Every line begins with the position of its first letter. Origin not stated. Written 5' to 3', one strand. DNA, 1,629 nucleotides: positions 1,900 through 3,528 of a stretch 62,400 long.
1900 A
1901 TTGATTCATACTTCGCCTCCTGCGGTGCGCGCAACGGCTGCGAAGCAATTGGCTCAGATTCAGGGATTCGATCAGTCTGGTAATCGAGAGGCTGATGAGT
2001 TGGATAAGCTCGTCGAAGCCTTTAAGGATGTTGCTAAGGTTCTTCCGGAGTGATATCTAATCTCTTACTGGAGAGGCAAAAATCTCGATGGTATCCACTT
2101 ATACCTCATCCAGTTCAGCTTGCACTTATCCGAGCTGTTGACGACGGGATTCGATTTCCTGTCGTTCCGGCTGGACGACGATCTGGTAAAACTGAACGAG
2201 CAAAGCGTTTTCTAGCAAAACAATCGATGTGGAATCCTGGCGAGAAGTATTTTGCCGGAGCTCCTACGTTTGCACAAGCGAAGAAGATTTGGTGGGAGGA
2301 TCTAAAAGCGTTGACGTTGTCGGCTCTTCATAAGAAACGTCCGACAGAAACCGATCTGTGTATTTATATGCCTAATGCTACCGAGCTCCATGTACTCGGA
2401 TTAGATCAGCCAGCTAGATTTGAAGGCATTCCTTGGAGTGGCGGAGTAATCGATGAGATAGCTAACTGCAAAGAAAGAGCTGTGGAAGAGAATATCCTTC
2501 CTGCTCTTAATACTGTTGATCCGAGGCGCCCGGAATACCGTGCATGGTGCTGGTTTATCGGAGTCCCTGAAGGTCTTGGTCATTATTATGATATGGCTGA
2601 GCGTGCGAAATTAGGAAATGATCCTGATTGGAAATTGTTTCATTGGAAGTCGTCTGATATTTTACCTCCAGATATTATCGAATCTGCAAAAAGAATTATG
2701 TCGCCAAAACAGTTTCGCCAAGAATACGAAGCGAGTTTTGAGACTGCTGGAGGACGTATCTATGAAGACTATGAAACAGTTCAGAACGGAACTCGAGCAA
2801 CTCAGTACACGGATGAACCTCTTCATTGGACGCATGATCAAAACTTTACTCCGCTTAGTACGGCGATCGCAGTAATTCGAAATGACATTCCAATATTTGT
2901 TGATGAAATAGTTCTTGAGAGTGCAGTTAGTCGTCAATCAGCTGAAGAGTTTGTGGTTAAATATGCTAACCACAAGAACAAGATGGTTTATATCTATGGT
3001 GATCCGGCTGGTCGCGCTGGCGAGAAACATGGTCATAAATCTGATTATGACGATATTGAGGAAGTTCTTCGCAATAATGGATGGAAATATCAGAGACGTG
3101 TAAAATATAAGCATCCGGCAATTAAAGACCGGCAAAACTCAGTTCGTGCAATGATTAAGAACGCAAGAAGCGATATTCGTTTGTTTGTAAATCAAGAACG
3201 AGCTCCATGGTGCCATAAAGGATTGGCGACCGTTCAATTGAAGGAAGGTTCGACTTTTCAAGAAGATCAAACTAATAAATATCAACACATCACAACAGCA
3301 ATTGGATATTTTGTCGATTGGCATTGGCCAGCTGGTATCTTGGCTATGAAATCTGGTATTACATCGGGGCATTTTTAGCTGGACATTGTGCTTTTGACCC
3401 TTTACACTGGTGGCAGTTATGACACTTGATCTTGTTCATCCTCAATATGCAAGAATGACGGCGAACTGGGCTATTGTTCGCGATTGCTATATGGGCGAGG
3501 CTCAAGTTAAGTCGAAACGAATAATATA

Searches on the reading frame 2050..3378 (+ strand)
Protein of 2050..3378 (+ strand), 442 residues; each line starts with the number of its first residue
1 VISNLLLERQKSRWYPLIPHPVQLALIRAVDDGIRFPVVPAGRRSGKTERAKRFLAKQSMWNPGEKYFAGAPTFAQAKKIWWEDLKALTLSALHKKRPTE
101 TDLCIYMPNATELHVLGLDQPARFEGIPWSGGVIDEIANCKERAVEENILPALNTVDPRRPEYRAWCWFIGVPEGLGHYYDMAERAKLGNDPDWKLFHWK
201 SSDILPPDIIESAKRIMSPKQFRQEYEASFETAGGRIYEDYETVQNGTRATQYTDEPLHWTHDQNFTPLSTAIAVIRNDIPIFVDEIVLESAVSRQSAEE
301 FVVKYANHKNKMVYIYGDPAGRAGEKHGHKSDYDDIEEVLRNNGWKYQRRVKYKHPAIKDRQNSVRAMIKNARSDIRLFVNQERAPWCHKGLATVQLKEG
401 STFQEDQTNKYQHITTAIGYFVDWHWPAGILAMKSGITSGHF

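Call 88: search_protein_families(library=pfam, proteins=[window:2050-3378:+], max_evalue=0.001)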
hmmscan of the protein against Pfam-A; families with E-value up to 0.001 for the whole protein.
window:2050-3378:+ (442 aa): 1 family
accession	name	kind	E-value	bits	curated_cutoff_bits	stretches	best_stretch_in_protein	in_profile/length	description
PF03237.21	Terminase_6N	-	2.4e-05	24.5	22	1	41-239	4-209/215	Terminase large subunit, T4likevirus-type, N-terminal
